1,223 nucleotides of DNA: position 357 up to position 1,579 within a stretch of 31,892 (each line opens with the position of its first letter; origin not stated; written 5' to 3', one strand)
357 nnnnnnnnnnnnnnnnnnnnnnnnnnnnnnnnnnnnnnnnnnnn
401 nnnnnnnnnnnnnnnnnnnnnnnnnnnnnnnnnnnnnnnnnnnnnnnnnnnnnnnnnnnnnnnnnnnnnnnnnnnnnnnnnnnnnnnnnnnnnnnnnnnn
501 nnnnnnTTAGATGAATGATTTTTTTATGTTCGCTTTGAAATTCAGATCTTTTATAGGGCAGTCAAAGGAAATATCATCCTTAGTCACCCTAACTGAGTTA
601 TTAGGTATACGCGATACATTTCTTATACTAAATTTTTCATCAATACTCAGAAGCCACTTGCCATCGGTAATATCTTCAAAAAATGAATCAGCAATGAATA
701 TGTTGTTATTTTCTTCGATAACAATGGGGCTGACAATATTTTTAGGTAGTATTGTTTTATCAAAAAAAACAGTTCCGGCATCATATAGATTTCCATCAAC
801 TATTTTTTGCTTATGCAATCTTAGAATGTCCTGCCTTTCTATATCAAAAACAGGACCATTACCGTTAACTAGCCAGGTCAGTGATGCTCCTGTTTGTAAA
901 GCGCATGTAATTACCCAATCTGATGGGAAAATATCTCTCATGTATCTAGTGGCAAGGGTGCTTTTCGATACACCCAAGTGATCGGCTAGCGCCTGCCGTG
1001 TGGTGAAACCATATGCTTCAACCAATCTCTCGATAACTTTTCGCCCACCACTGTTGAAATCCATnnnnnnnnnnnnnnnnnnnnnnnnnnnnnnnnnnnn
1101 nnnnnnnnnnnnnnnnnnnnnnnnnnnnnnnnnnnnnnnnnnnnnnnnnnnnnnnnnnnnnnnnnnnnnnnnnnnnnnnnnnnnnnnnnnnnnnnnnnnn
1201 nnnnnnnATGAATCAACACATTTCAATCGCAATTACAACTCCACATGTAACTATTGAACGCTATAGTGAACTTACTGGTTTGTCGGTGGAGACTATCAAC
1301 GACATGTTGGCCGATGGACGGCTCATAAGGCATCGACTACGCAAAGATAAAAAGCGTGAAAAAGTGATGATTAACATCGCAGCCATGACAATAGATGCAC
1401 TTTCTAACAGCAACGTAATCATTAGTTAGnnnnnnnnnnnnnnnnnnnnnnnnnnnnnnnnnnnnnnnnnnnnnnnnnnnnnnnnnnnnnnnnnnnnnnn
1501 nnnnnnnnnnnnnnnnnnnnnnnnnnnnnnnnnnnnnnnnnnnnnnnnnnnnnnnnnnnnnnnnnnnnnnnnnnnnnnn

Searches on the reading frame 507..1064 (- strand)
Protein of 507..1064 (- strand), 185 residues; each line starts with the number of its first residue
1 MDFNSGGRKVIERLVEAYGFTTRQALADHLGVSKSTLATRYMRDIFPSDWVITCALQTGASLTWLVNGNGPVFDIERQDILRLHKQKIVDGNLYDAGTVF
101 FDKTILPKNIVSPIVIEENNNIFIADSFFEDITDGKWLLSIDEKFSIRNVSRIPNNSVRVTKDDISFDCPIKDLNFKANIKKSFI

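Call 9: search_protein_families(library=pfam, proteins=[window:507-1064:-], max_evalue=0.01)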
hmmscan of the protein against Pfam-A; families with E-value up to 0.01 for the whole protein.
window:507-1064:- (185 aa): 3 families
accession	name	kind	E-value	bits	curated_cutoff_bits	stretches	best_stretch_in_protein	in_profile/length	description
PF07022.19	Phage_CI_repr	-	1.6e-29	102.5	22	1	10-72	2-64/65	Bacteriophage CI repressor helix-turn-helix domain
PF16452.10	Phage_CI_C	-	2e-27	95.8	27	1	84-181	3-100/101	Bacteriophage CI repressor C-terminal domain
PF08279.18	HTH_11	-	0.0099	16.2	25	0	9-37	4-32/55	HTH domain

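Call 18: find_related_loci(query=window:507-1064:-, collection=genome_contigs, flank=2500)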
Query window:507-1064:- (185 aa) in genome_contigs; peptide patterns used: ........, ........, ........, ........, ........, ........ (x = any residue, [..] = any of these).
85 stretches matched a pattern; 2 encode a relative of the query (tblastn E <= 1e-3); 2 distinct loci.
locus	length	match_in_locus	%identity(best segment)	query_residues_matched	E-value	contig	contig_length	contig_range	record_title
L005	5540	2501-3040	54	1-180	5e-66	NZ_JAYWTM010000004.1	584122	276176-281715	Brenneria populi strain D9-5 contig4, whole genome shotgun sequence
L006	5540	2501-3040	53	1-180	4e-65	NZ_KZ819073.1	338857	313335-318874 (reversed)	Brenneria corticis strain CFCC 11842 scaffold3, whole genome shotgun sequence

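Call 20: find_homologous_proteins(query=window:507-1064:-, max_evalue=1e-10)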
Query window:507-1064:- (185 aa): 477 proteins with E <= 1e-10 among 547 candidates; the best 120 are listed.
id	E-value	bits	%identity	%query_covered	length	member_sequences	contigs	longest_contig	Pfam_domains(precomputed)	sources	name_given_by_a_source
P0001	1.1e-116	405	97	100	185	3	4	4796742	PF07022.20,PF16452.11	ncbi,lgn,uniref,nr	ncbi:phage repressor protein CI [Escherichia coli]|uniref:phage repressor protein CI n=1 Tax=Escheri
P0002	3.5e-96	338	82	100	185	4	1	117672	PF07022.20,PF16452.11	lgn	-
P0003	2.5e-92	326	82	97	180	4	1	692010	PF07022.20,PF16452.11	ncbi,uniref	ncbi:phage repressor protein CI [Enterobacter roggenkampii]|uniref:phage repressor protein CI n=1 Ta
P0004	6.0e-91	321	75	100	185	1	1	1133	PF07022.20,PF16452.11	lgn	-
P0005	6.9e-91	321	76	100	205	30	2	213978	PF07022.20,PF16452.11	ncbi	ncbi:phage repressor protein CI [Klebsiella quasipneumoniae subsp. similipneumoniae]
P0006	2.0e-89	316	75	100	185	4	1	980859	PF07022.20,PF16452.11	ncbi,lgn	ncbi:phage repressor protein CI [Citrobacter freundii]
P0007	7.2e-86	305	53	92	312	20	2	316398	PF07022.20,PF16452.11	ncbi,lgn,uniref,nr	ncbi:phage repressor protein CI [Escherichia coli]|uniref:phage repressor protein CI n=1 Tax=Escheri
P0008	1.7e-85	303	55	98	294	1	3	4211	PF20432.5,PF07022.20,PF16452.11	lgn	-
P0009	3.2e-85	303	50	98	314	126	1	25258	PF07022.20,PF16452.11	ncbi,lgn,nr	ncbi:TPA: phage repressor protein CI [Escherichia coli]|nr:phage repressor protein CI [Escherichia c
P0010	4.2e-82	292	53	98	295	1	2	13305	PF07022.20,PF16452.11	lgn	-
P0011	1.6e-81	291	53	92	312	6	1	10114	PF07022.20,PF16452.11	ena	-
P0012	2.4e-79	283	50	96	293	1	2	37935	PF20432.5,PF07022.20,PF16452.11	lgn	-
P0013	1.4e-77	278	52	96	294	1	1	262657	PF20432.5,PF07022.20,PF16452.11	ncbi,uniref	ncbi:phage repressor protein CI [Kosakonia oryzendophytica]|uniref:phage repressor protein CI n=1 Ta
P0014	6.4e-77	276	51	96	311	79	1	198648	PF07022.20,PF16452.11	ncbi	ncbi:phage repressor protein CI [Escherichia coli]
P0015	2.5e-76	274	44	98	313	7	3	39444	PF18024.8,PF07022.20,PF16452.11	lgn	-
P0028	1.4e-70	255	62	100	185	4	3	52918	PF07022.20,PF16452.11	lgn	-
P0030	2.9e-66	241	59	100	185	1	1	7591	PF07022.20,PF16452.11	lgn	-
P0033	9.0e-66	239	56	100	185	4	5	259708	PF07022.20,PF16452.11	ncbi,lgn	ncbi:TPA: phage repressor protein CI [Citrobacter freundii]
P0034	1.3e-64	235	57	99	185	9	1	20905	PF07022.20,PF16452.11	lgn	-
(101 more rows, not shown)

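Call 22: find_encoding_contigs(protein=P0002, flank=1500, max_places=1)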
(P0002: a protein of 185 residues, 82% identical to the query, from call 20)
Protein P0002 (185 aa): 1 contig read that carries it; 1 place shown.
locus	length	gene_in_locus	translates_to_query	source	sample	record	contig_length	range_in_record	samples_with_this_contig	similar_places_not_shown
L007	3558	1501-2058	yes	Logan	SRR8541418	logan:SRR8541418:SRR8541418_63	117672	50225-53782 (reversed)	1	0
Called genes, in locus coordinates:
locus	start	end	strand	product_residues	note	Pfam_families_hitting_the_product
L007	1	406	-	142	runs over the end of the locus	-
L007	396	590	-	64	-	PF10893:Phage_186_Fil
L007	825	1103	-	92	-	PF06892:Phage_CP76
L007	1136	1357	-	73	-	-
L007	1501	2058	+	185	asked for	PF07022:Phage_CI_repr, PF16452:Phage_CI_C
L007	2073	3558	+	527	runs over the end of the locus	-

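Call 23: find_encoding_contigs(protein=P0003, flank=1500, max_places=1)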
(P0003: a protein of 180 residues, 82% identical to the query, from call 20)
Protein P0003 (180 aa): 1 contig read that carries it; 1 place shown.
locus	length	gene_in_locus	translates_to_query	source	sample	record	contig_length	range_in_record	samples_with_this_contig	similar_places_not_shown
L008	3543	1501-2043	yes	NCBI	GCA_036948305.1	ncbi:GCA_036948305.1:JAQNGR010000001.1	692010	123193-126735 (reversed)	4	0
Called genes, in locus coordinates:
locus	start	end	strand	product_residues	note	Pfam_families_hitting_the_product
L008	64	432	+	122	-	-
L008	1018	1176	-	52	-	-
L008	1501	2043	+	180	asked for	PF07022:Phage_CI_repr, PF16452:Phage_CI_C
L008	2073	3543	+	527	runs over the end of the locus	-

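Call 24: find_encoding_contigs(protein=P0005, flank=1500, max_places=1)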
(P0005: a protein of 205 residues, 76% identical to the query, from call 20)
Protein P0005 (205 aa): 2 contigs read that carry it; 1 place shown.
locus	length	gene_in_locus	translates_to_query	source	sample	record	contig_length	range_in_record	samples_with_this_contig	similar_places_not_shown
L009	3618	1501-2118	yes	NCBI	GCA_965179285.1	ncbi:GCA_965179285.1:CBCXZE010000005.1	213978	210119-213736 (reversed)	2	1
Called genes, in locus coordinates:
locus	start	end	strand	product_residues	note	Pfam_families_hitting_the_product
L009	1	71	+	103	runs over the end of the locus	?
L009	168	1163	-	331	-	PF06892:Phage_CP76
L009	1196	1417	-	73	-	-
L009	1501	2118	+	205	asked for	PF07022:Phage_CI_repr, PF16452:Phage_CI_C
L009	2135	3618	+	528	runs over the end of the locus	-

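Call 25: find_encoding_contigs(protein=P0006, flank=1500, max_places=1)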
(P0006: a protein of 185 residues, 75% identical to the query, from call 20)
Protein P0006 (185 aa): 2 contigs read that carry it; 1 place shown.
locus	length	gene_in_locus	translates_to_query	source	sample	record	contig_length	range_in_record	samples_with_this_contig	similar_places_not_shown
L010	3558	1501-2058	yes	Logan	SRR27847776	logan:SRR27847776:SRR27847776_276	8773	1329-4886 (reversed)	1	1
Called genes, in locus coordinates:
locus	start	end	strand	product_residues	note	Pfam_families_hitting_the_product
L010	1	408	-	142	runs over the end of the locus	-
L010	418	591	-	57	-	PF10893:Phage_186_Fil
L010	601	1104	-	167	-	PF06892:Phage_CP76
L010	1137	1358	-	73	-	-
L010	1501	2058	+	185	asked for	PF07022:Phage_CI_repr, PF16452:Phage_CI_C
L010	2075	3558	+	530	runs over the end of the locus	-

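Call 43: find_encoding_contigs(protein=P0028, flank=1500, max_places=1)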
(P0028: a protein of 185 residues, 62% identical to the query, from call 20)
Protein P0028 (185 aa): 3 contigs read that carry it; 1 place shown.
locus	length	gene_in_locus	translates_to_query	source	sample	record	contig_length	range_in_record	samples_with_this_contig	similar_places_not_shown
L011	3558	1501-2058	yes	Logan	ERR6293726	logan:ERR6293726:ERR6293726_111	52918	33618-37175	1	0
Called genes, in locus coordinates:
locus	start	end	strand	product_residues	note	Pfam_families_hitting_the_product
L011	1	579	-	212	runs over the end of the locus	PF10893:Phage_186_Fil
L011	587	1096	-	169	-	PF06892:Phage_CP76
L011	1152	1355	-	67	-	-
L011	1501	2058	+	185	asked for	PF07022:Phage_CI_repr, PF16452:Phage_CI_C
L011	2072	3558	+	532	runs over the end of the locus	-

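Call 44: find_encoding_contigs(protein=P0030, flank=1500, max_places=1)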
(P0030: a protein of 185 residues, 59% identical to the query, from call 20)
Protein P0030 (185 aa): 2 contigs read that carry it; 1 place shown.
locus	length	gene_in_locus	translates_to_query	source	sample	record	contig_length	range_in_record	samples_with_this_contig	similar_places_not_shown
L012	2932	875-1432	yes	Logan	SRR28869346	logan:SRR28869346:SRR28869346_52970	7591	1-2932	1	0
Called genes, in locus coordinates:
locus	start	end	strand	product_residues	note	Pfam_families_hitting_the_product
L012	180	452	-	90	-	PF06892:Phage_CP76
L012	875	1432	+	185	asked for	PF07022:Phage_CI_repr, PF16452:Phage_CI_C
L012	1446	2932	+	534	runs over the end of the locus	-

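Call 45: find_encoding_contigs(protein=P0033, flank=1500, max_places=1)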
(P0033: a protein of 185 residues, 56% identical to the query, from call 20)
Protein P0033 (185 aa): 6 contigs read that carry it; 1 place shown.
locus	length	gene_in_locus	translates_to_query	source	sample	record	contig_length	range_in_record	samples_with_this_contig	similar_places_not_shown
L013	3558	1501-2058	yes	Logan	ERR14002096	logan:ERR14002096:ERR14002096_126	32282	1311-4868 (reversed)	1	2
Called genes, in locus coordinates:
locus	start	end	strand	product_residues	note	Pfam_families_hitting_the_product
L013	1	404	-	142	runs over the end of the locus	-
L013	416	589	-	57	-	PF10893:Phage_186_Fil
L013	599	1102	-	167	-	PF06892:Phage_CP76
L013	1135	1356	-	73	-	-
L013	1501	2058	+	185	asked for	PF07022:Phage_CI_repr, PF16452:Phage_CI_C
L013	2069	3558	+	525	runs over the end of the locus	-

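Call 46: find_encoding_contigs(protein=P0034, flank=1500, max_places=1)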
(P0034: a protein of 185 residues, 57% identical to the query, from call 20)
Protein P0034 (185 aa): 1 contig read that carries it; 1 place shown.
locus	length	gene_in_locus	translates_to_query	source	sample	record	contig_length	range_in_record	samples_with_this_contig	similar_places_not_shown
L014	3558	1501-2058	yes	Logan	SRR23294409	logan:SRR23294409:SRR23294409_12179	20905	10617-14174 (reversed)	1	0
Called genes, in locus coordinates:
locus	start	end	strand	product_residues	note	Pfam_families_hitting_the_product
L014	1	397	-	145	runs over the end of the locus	-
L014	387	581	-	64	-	PF10893:Phage_186_Fil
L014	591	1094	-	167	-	PF06892:Phage_CP76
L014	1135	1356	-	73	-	-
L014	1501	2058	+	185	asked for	PF07022:Phage_CI_repr, PF16452:Phage_CI_C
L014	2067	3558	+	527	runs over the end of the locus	-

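Call 52: search_protein_families(library=phrogs, proteins=[window:507-1064:-], max_evalue=0.001)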
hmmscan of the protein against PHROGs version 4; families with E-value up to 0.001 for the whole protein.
window:507-1064:- (185 aa): 4 families
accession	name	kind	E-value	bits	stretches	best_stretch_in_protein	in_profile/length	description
phrog_4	-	transcription regulation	2.8e-23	83.6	1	4-70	48-114/400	transcriptional repressor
phrog_34054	-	transcription regulation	6.3e-14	52.8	1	116-180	3-67/74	transcriptional repressor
phrog_9710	-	unknown function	3.9e-10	40.7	1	9-75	9-85/95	-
phrog_2328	-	transcription regulation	2.7e-05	25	1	22-71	30-80/128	transcriptional repressor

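Call 66: search_dna_similar(query=window:507-1064:-, collection=phages, mode=protein, max_rows=15)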
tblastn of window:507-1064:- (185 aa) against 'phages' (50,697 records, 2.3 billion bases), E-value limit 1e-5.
Records with a match: 143; places in all: 168; records where one place covers at least 80% of the query: 142.
Best place of each record, by identity: <60% 143.
By first word of the organism name: Klebsiella 49; Yersinia 24; Vibrio 19; Salmonella 17; Escherichia 14; Haemophilus 5; Pasteurella 5; Erwinia 4; Cronobacter 2; Salinivibrio 2; and 2 more.
By host as written in the record: Klebsiella pneumoniae 32; - 16; Yersinia pestis EV76-CN 14; Yersinia enterocolitica 8; Klebsiella pneumoniae ST437-OXA245 4; Salmonella sp. 3; Klebsiella pneumoniae ST258-KPC3 2; Klebsiella pneumoniae KL49 2; and 46 more.
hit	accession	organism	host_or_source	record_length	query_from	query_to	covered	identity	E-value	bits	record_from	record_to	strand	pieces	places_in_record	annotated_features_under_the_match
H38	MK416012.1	Klebsiella phage ST437-OXA245phi4.2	Klebsiella pneumoniae ST437-OXA245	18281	4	184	98%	49.6%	7e-54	281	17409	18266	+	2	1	repressor protein CI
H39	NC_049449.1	Klebsiella phage ST437-OXA245phi4.2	Klebsiella pneumoniae ST437-OXA245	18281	4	184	98%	49.6%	7e-54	281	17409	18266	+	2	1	repressor protein CI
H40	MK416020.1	Klebsiella phage ST11-VIM1phi8.4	Klebsiella pneumoniae ST11-VIM1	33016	4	184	98%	49.6%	7e-54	281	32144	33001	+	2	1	repressor protein CI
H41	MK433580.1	Klebsiella phage ST11-OXA48phi15.3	Klebsiella pneumoniae ST11-OXA48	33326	4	184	98%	49.6%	7e-54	281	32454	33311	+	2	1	repressor protein CI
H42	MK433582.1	Klebsiella phage ST258-KPC3phi16.2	Klebsiella pneumoniae ST258-KPC3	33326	4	184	98%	49.6%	7e-54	281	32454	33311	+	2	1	repressor protein CI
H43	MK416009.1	Klebsiella phage ST11-OXA245phi3.1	Klebsiella pneumoniae ST11-OXA245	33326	4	184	98%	48.1%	7e-54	189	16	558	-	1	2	repressor protein CI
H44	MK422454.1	Klebsiella phage ST340-VIM1phi10.2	Klebsiella pneumoniae ST340-VIM1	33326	4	184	98%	48.1%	7e-54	189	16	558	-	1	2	repressor protein CI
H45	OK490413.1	Klebsiella phage Kp4860-7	Klebsiella pneumoniae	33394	1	181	98%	47.5%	9e-50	177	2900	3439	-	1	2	record has no annotation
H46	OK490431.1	Klebsiella phage Kp4871-2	Klebsiella pneumoniae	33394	1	181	98%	47.5%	9e-50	177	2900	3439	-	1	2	record has no annotation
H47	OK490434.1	Klebsiella phage Kp4872-2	Klebsiella pneumoniae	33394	1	181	98%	47.5%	9e-50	177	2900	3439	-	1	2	record has no annotation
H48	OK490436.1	Klebsiella phage Kp4873-1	Klebsiella pneumoniae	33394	1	181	98%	47.5%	9e-50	177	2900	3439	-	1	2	record has no annotation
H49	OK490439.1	Klebsiella phage Kp4874-1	Klebsiella pneumoniae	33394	1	181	98%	47.5%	9e-50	177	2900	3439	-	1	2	record has no annotation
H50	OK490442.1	Klebsiella phage Kp4875-1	Klebsiella pneumoniae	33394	1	181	98%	47.5%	9e-50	177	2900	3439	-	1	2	record has no annotation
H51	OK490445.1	Klebsiella phage Kp4876-1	Klebsiella pneumoniae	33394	1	181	98%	47.5%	9e-50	177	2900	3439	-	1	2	record has no annotation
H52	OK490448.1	Klebsiella phage Kp4877-1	Klebsiella pneumoniae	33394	1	181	98%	47.5%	9e-50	177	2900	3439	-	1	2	record has no annotation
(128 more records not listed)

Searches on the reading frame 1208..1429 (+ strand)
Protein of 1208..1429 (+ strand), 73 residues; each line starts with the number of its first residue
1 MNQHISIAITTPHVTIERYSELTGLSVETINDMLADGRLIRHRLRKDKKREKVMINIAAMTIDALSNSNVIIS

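Call 9: search_protein_families(library=pfam, proteins=[window:1208-1429:+], max_evalue=0.01)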
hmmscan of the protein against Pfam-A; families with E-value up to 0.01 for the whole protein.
window:1208-1429:+ (73 aa): 0 families

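Call 52: search_protein_families(library=phrogs, proteins=[window:1208-1429:+], max_evalue=0.001)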
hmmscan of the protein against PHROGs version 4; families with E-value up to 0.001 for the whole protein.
window:1208-1429:+ (73 aa): 1 family
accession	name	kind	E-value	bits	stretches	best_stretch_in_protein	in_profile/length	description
phrog_575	-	integration and excision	1.2e-28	100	1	1-70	1-69/71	Cox-like excisionase and repressor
